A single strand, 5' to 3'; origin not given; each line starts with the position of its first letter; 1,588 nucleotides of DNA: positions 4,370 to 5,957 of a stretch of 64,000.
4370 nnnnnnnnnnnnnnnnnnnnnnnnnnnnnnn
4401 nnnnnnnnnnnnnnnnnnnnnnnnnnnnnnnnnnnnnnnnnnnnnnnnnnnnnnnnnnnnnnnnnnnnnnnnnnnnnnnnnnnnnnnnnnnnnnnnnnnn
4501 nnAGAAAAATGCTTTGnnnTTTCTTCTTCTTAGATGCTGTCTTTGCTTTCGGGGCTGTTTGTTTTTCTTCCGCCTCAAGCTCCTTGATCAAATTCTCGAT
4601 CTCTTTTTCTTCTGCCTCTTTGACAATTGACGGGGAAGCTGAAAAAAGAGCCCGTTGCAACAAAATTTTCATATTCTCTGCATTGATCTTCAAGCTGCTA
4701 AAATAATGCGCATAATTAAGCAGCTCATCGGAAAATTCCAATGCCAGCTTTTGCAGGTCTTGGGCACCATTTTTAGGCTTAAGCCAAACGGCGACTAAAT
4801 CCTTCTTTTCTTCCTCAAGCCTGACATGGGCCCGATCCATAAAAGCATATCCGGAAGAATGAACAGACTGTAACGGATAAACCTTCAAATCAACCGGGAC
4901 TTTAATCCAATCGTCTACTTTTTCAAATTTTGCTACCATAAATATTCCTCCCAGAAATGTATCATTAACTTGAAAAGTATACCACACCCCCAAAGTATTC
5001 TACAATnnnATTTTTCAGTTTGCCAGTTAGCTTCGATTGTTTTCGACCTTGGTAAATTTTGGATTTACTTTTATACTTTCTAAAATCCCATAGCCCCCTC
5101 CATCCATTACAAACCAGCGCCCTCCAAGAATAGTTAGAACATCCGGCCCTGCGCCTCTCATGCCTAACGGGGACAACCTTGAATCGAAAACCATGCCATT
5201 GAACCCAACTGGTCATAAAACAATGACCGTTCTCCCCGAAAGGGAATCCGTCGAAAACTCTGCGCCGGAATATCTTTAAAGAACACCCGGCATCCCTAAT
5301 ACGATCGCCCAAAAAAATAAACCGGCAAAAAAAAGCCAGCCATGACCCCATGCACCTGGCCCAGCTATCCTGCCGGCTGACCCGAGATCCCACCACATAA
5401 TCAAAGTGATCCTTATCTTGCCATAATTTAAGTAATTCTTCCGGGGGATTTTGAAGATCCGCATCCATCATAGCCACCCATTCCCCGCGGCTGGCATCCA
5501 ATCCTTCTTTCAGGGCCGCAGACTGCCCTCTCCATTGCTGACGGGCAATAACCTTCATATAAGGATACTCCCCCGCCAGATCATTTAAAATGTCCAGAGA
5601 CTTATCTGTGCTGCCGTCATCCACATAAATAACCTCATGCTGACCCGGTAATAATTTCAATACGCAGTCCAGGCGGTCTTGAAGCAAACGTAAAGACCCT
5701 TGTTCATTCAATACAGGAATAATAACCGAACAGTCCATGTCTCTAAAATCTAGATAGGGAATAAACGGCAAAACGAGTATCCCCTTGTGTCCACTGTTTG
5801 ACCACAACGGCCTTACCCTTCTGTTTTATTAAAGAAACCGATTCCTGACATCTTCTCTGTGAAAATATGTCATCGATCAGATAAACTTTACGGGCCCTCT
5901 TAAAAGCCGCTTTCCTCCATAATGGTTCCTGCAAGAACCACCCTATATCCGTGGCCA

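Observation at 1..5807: Cluster of three radical-SAM enzymes, a small Ser/Thr/Pro-rich peptide gene and glycosyltransferases (candidate peptide-modification locus)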

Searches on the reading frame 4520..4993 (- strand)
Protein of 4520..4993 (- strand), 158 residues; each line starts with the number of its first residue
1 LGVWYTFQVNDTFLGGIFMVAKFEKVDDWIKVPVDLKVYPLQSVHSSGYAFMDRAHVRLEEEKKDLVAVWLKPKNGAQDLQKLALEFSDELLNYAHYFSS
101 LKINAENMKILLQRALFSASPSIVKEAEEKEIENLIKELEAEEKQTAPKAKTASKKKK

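Call 4: search_protein_families(library=pfam, proteins=[window:4520-4993:-], max_evalue=0.01)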
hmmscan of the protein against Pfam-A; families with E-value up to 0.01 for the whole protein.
window:4520-4993:- (158 aa): 0 families

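Call 5: search_protein_families(library=ncbifam, proteins=[window:4520-4993:-], max_evalue=0.01)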
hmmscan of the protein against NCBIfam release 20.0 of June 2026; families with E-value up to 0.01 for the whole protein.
window:4520-4993:- (158 aa): 2 families
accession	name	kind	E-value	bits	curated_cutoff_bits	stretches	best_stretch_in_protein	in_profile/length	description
TIGR03976.1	chp_LLNDYxLRE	equivalog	3.6e-06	27.2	50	1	34-96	1-64/90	His-Xaa-Ser system protein HxsD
NF038315.1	HxsD_rel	equivalog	0.0079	16.4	41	0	36-89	5-55/62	HxsD-like protein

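Call 31: search_protein_families(library=padloc, proteins=[window:4520-4993:-], max_evalue=0.001)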
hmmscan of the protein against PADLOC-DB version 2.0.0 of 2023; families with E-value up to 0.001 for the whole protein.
window:4520-4993:- (158 aa): 0 families

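Call 35: search_protein_families(library=ncbifam, alignment_id=A3, max_evalue=0.01)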
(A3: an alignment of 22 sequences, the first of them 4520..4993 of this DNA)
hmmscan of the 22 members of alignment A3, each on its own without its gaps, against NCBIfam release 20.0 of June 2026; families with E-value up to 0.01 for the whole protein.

A. member 1, window:4520-4993:- (158 aa): 2 families
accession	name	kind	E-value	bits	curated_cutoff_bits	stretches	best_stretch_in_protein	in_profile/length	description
TIGR03976.1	chp_LLNDYxLRE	equivalog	3.6e-06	27.2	50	1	34-96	1-64/90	His-Xaa-Ser system protein HxsD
NF038315.1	HxsD_rel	equivalog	0.0079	16.4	41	0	36-89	5-55/62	HxsD-like protein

B. families by the number of members that match (of 22 scanned): 2 families
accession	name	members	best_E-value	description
TIGR03976.1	chp_LLNDYxLRE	22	1.3e-18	His-Xaa-Ser system protein HxsD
NF038315.1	HxsD_rel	11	5e-05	HxsD-like protein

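Call 63: find_homologous_proteins(query=window:4520-4939:-, max_evalue=0.001)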
Query window:4520-4939:- (140 aa): 272 proteins with E <= 0.001 among 352 candidates; the best 120 are listed.
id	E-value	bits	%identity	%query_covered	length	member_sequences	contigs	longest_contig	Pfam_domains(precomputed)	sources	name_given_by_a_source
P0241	1.8e-76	272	95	93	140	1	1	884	PF27806.1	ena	-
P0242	2.6e-76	272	95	93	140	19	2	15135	PF27806.1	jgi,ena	jgi:hypothetical protein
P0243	1.3e-74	266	95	93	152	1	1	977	PF27806.1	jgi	jgi:hypothetical protein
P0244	2.0e-74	266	91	100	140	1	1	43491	PF27806.1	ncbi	-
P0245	1.4e-73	263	94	91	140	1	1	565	PF27806.1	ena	-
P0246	1.8e-73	263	94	91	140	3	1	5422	PF27806.1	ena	-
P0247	3.2e-73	262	89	100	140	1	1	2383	PF27806.1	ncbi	-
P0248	3.4e-73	262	89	100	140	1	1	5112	PF27806.1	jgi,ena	-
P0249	1.1e-72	260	88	100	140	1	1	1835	PF27806.1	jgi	jgi:hypothetical protein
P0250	1.2e-72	260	88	100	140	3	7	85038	PF27806.1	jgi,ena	-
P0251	1.4e-72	260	92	98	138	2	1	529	PF27806.1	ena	-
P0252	3.3e-72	259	90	100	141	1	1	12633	PF27806.1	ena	-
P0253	6.1e-72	258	87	100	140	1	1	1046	PF27806.1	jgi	jgi:hypothetical protein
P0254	7.1e-72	257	93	91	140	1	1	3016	PF27806.1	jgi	jgi:hypothetical protein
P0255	8.3e-72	257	88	100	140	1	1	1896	PF27806.1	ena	-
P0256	1.2e-71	257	90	89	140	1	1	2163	PF27806.1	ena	-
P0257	1.3e-71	257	88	100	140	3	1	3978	PF27806.1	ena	-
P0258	1.4e-71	256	89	100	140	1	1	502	PF27806.1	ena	-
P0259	1.6e-71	256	89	93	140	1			PF27806.1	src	-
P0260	2.8e-71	256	87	100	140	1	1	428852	PF27806.1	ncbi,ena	-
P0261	2.9e-71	256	90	93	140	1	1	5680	PF27806.1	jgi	jgi:hypothetical protein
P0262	3.3e-71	255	88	100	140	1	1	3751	PF27806.1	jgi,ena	-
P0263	3.5e-71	255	89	93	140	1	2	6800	PF27806.1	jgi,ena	jgi:hypothetical protein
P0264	3.8e-71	255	88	100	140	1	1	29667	PF27806.1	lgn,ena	-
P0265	4.0e-71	255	87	100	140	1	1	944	PF27806.1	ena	-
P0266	4.0e-71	255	94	91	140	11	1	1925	PF27806.1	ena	-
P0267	5.9e-71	255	89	100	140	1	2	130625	PF27806.1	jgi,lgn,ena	-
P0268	1.1e-70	254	88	100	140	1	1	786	PF27806.1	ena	-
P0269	1.5e-70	253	89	100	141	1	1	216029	PF27806.1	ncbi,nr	ncbi:MAG: hypothetical protein HQL12_03895 [Candidatus Omnitrophica bacterium]|nr:hypothetical prote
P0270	1.6e-70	253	90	89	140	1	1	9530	PF27806.1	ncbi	-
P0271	1.8e-70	253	87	99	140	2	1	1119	PF27806.1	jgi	jgi:hypothetical protein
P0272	1.9e-70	253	86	99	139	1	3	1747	PF27806.1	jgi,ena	-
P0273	2.2e-70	253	87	93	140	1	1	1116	PF27806.1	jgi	jgi:His-Xaa-Ser system protein HxsD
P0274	2.3e-70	253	87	100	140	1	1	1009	PF27806.1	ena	-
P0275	2.7e-70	252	89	97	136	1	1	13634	PF27806.1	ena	-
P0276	2.8e-70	252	86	100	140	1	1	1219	PF27806.1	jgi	jgi:hypothetical protein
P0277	2.9e-70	252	87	100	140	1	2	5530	PF27806.1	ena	-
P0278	4.1e-70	252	88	91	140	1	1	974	PF27806.1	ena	-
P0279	4.3e-70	252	89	95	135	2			PF27806.1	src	-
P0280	4.4e-70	252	88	100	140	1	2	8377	PF27806.1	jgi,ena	jgi:hypothetical protein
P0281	4.5e-70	252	87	100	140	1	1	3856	PF27806.1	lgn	-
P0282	5.9e-70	251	87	98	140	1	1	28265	PF27806.1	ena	-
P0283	6.3e-70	251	89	100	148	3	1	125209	PF27806.1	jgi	jgi:hypothetical protein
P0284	6.9e-70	251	86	100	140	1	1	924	PF27806.1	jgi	-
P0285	9.0e-70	251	87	98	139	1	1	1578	PF27806.1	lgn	-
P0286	1.1e-69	250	86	100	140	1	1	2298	PF27806.1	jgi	-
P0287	1.1e-69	250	87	100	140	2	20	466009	PF27806.1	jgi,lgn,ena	-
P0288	1.3e-69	250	85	100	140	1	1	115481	PF27806.1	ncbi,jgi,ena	jgi:hypothetical protein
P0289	1.5e-69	250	85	100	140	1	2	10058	PF27806.1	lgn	-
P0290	3.1e-69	249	84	100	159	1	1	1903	PF27806.1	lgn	-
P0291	3.1e-69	249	87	100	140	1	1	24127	PF27806.1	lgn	-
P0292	3.3e-69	249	87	100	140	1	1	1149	PF27806.1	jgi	jgi:hypothetical protein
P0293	3.7e-69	249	84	100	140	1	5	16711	PF27806.1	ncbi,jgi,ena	-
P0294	4.0e-69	249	86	100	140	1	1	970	PF27806.1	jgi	jgi:hypothetical protein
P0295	6.0e-69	248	86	99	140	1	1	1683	PF27806.1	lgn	-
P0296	8.6e-69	248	86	100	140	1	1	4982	PF27806.1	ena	-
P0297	8.8e-69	247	86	98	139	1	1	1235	PF27806.1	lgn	-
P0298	1.1e-68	247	86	97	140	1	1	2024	PF27806.1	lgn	-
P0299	1.1e-68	247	86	100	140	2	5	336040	PF27806.1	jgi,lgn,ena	-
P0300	1.2e-68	247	84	100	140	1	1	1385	PF27806.1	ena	-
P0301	1.6e-68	247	84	100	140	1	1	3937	PF27806.1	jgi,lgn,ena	-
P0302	1.7e-68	247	84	100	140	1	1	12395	PF27806.1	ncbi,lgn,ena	ncbi:MAG: hypothetical protein WCH62_01285 [Candidatus Omnitrophota bacterium]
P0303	1.9e-68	246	86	100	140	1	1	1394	PF27806.1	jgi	jgi:His-Xaa-Ser system protein HxsD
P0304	2.4e-68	246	85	93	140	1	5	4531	PF27806.1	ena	-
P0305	3.0e-68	246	86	100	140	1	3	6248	PF27806.1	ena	-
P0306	3.2e-68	246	85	97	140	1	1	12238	PF27806.1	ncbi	-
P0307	3.8e-68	245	84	100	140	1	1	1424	PF27806.1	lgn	-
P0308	3.8e-68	245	84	100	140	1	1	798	PF27806.1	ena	-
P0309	4.1e-68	245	86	99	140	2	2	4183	PF27806.1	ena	-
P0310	4.3e-68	245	81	100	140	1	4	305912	PF27806.1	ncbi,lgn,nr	ncbi:MAG: hypothetical protein KGJ09_00725 [Candidatus Omnitrophica bacterium]|nr:hypothetical prote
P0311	4.9e-68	245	86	99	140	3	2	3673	PF27806.1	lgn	-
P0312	5.5e-68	245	86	92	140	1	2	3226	PF27806.1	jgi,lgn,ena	-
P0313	5.8e-68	245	84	100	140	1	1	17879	PF27806.1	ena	-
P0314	6.1e-68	245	83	100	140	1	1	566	PF27806.1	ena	-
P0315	6.4e-68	245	85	93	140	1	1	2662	PF27806.1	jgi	jgi:His-Xaa-Ser system protein HxsD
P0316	6.9e-68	245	83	100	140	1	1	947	PF27806.1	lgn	-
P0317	1.2e-67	244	87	91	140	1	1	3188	PF27806.1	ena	-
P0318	1.9e-67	243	84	100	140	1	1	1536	PF27806.1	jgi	jgi:hypothetical protein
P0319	2.4e-67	243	86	99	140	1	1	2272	PF27806.1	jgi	jgi:hypothetical protein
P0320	2.8e-67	243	86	93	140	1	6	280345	PF27806.1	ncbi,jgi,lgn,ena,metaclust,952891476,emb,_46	jgi:hypothetical protein|metaclust:\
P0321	2.8e-67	243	83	100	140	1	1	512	PF27806.1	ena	-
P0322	2.8e-67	243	83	98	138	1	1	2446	PF27806.1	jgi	jgi:His-Xaa-Ser system protein HxsD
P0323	3.2e-67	242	84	100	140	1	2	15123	PF27806.1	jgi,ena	jgi:hypothetical protein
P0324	3.4e-67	242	84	100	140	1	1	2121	PF27806.1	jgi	jgi:hypothetical protein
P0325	4.0e-67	242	85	100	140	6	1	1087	PF27806.1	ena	-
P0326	4.0e-67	242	87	91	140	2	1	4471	PF27806.1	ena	-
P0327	4.2e-67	242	82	100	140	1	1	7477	PF27806.1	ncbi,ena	-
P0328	4.2e-67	242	82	98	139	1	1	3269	PF27806.1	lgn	-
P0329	4.7e-67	242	84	100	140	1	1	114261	PF27806.1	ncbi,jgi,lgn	-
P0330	5.2e-67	242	84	100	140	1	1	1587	PF27806.1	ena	-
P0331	5.5e-67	242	84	100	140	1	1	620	PF27806.1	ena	-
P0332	6.1e-67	242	84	100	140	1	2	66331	PF27806.1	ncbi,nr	ncbi:MAG: hypothetical protein HQL14_06940 [Candidatus Omnitrophica bacterium]|nr:hypothetical prote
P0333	1.0e-66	241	83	100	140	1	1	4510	PF27806.1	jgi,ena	-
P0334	1.2e-66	241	84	100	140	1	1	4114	PF27806.1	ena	-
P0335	1.2e-66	241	84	100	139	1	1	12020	PF27806.1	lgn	-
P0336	1.3e-66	240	84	100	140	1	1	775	PF27806.1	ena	-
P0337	1.3e-66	240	85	99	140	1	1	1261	PF27806.1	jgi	jgi:His-Xaa-Ser system protein HxsD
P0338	1.4e-66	240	87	100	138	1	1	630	PF27806.1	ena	-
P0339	1.5e-66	240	83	100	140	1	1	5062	PF27806.1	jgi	jgi:His-Xaa-Ser system protein HxsD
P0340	1.6e-66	240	86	99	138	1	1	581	PF27806.1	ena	-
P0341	1.9e-66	240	83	100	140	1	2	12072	PF27806.1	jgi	jgi:hypothetical protein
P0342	2.1e-66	240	82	100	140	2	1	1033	PF27806.1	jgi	jgi:hypothetical protein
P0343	2.6e-66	240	85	100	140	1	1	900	PF27806.1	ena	-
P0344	2.9e-66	239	89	91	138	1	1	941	PF27806.1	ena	-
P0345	3.8e-66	239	84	100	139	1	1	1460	PF27806.1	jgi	jgi:His-Xaa-Ser system protein HxsD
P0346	5.2e-66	239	81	100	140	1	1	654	PF27806.1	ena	-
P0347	5.5e-66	238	84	100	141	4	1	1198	PF27806.1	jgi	jgi:His-Xaa-Ser system protein HxsD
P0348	5.6e-66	238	85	98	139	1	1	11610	PF27806.1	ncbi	-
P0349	5.6e-66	238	81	100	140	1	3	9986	PF27806.1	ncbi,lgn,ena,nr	ncbi:MAG: hypothetical protein JNN05_09270 [Candidatus Omnitrophica bacterium]|nr:hypothetical prote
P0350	6.1e-66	238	85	91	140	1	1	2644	PF27806.1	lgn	-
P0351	6.1e-66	238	84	97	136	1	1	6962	PF27806.1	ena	-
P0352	6.5e-66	238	82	100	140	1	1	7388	PF27806.1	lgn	-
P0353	8.1e-66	238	84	93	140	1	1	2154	PF27806.1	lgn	-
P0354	9.7e-66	238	84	100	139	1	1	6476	PF27806.1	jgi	jgi:hypothetical protein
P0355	1.1e-65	238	82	100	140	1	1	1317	PF27806.1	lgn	-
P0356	1.3e-65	237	81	100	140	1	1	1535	PF27806.1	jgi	jgi:hypothetical protein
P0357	1.5e-65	237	81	100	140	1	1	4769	PF27806.1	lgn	-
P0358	2.4e-65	236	83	100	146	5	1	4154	PF27806.1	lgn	-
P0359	3.7e-65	236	82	100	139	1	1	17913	PF27806.1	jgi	jgi:hypothetical protein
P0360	4.4e-65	236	84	100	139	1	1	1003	PF27806.1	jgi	jgi:His-Xaa-Ser system protein HxsD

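Call 70: predict_structure(alignment_id=A5)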
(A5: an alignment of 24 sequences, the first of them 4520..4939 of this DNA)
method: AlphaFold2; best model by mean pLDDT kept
length: 140 residues; sequences in the alignment: 24
mean_pLDDT: 74.7   pTM: 0.53
mean pLDDT of the five models: 74.7, 72.3, 72.3, 70.0, 66.2
residues with pLDDT >= 90: 5; 70-90: 96; 50-70: 27; < 50: 12
segments of 3 or more residues with pLDDT < 50: 129-140
pLDDT, mean of each block of 10 residues (from residue 1): 75 85 55 83 84 86 87 83 80 80 64 81 65 38
secondary structure, 60 per line:
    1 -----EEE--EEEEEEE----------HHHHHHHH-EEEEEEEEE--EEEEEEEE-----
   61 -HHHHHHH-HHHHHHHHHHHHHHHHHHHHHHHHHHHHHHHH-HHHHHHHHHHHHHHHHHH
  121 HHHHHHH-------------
elements in order: E6-8 E11-17 H28-35 E37-45 E48-55 H62-68 H70-101 H103-127

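Call 72: fold_search(model_id=the predicted structure, library=pdb)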
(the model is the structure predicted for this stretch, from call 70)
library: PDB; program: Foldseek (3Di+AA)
matches with E <= 10: 859; with E <= 0.001: 0
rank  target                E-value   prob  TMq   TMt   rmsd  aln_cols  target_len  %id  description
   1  8hil_K                1.2e-01  0.47  0.26  0.32  10.3       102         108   10  A cryo-EM structure of B. oleracea RNA polymerase V at 3.57 Angstrom (released 2023-03-22)
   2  12dl_JA               1.4e-01  0.51  0.26  0.30  11.0       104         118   12  Native structure of the cytoplasmic lattice (CPL) asymmetric unit from mouse MII eggs (released 2026-04-08)
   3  7a6h_K                1.6e-01  0.66  0.32  0.39  11.2        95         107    5  Cryo-EM structure of human apo RNA Polymerase III (released 2021-02-03)
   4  7a67_A                1.7e-01  0.41  0.24  0.37   7.4        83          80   10  Pcc1Pcc2 complex (released 2022-03-23)
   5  9xrl_AH               2.5e-01  0.41  0.26  0.31  10.7       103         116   13  Structure of mouse cytoplasmic lattice (CPL) repeating unit (released 2026-03-18)
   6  9c7n_B                3.1e-01  0.25  0.25  0.35   5.0        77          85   16  Crystal Structure of the GL3 ACT-like Domain (released 2025-10-08)
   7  4akx_A                3.2e-01  0.25  0.26  0.29   7.2        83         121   16  Structure of the heterodimeric complex ExoU-SpcU from the type III secretion system (T3SS) of Pseudomonas aeruginosa (released 2012-04-18)
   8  9e6q_AU               3.5e-01  0.41  0.26  0.41   6.4        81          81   10  Cryo-EM structure of the Pyrobaculum calidifontis 50S ribosomal subunit in complex with Dri (released 2024-11-20)
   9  7ycx_1                3.5e-01  0.41  0.28  0.04   5.3        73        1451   12  The structure of INTAC-PEC complex (released 2023-03-15)
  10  6hko_K                4.2e-01  0.47  0.33  0.43  10.1        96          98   10  Yeast RNA polymerase I elongation complex bound to nucleotide analog GMPCPP (released 2019-04-03)
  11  1k3s_A                4.2e-01  0.18  0.24  0.29   7.8        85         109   18  Type III Secretion Chaperone SigE (released 2001-11-28)
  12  9qkp_A                4.4e-01  0.20  0.23  0.12   5.0        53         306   15  Structure of the cyanobacteria specific PRK from Chroococcidiopsis (Hyella disjuncta) PCC 6712 (P41212 crystal form) (released 2026-04-08)
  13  8xx4_A                4.4e-01  0.18  0.25  0.04   5.9        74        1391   22  ASFV RNAP elongation complex (released 2025-01-22)
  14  4qjv_D                4.7e-01  0.38  0.32  0.45   9.6        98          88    8  The X-ray crystal structure of Rpo3/Rpo11 heterodimer of euryarchaeal RNA polymerase from Thermococcus kodakarensis (released 2014-10-08)
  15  5xxb_W                5.0e-01  0.28  0.24  0.25   6.4        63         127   13  Large subunit of Toxoplasma gondii ribosome (released 2017-08-30)
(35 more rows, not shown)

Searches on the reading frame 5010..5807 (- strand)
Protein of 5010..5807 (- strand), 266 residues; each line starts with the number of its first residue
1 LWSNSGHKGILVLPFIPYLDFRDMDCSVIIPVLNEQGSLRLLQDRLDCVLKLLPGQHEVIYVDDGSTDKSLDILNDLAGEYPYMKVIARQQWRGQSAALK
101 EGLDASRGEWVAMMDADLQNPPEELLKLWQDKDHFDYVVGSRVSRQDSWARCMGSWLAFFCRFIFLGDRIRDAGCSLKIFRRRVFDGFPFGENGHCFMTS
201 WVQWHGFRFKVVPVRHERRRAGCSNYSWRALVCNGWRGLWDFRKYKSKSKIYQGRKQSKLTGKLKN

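Call 4: search_protein_families(library=pfam, proteins=[window:5010-5807:-], max_evalue=0.01)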
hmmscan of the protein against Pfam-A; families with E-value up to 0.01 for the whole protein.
window:5010-5807:- (266 aa): 4 families
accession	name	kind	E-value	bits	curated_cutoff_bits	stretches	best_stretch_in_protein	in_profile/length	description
PF00535.33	Glycos_transf_2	-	2.3e-29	102.9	23.3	1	27-185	1-164/168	Glycosyl transferase family 2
PF13641.12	Glyco_tranf_2_3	-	1.4e-06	28.9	27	1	26-124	3-103/230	Glycosyltransferase like family 2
PF10111.15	Glyco_tranf_2_2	-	0.00059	19.8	27.3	1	27-124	1-98/276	Glycosyltransferase like family 2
PF13704.12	Glyco_tranf_2_4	-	0.0083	17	27.5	0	55-117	18-81/98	Glycosyl transferase family 2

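Call 5: search_protein_families(library=ncbifam, proteins=[window:5010-5807:-], max_evalue=0.01)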
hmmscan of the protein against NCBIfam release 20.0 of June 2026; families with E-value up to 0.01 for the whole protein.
window:5010-5807:- (266 aa): 20 families
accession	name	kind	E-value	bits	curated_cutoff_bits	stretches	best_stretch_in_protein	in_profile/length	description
NF007986.1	PRK10714.1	equivalog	4.4e-30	104.8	529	1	26-232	8-216/316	undecaprenyl-phosphate 4-deoxy-4-formamido-L-arabinose transferase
NF047588.1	GlcsyltransPgfSStrep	equivalog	3.2e-24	85.7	500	1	24-243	1-222/308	glycosyltransferase PgfS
NF007482.0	PRK10073.1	equivalog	2.8e-15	56.2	423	1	26-122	8-100/334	glycosyltransferase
TIGR03937.1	PgaC_IcaA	equivalog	1.7e-13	50.3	422.3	1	26-117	47-135/407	poly-beta-1,6-N-acetyl-D-glucosamine synthase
TIGR03965.1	mycofact_glyco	equivalog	7.6e-12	44.8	280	1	24-122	74-169/467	mycofactocin biosynthesis glycosyltransferase MftF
TIGR04283.1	glyco_like_mftF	equivalog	1.2e-11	44.6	182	1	27-159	2-127/221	TIGR04283 family arsenosugar biosynthesis glycosyltransferase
NF041875.1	EPS_EpsD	equivalog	6.2e-11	42.3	370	1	27-125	2-97/325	exopolysaccharide biosynthesis glycosyltransferase EpsD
NF047683.1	TeichurnBiosyTuaG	equivalog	2.2e-09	37.3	400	1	26-127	8-106/252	teichuronic acid biosynthesis protein TuaG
TIGR04182.1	glyco_TIGR04182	equivalog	2.2e-07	30.6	325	1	26-222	2-196/293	S-layer glycoprotein N-glycosyltransferase AglJ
TIGR03469.1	HpnB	hypoth_equivalog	1.4e-06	27.6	379.25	1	27-151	47-182/386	hopene-associated glycosyltransferase HpnB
NF010496.0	PRK13915.1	equivalog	2.8e-06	26.7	262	1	24-125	31-134/307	glucosyl-3-phosphoglycerate synthase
NF050050.1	ProtGlycPglI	equivalog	3.3e-06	26.7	500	1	27-147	5-124/306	GalNAc(5)-diNAcBac-PP-undecaprenol beta-1,3-glucosyltransferase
NF038302.1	EPS_HpsE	equivalog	5.2e-06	25.6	300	1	24-118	1-97/307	hormogonium polysaccharide biosynthesis glycosyltransferase HpsE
NF058614.1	PPMAGASynPpgS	equivalog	7.5e-06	25.5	370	1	25-199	1-176/226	polyprenyl-phospho-N-acetylgalactosaminyl synthase PpgS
NF045692.1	OglycostaseCruG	equivalog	9.1e-06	24.8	600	1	26-124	43-144/386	2'-O-glycosyltransferase CruG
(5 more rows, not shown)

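Call 31: search_protein_families(library=padloc, proteins=[window:5010-5807:-], max_evalue=0.001)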
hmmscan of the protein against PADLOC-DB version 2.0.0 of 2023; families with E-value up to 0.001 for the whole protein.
window:5010-5807:- (266 aa): 0 families
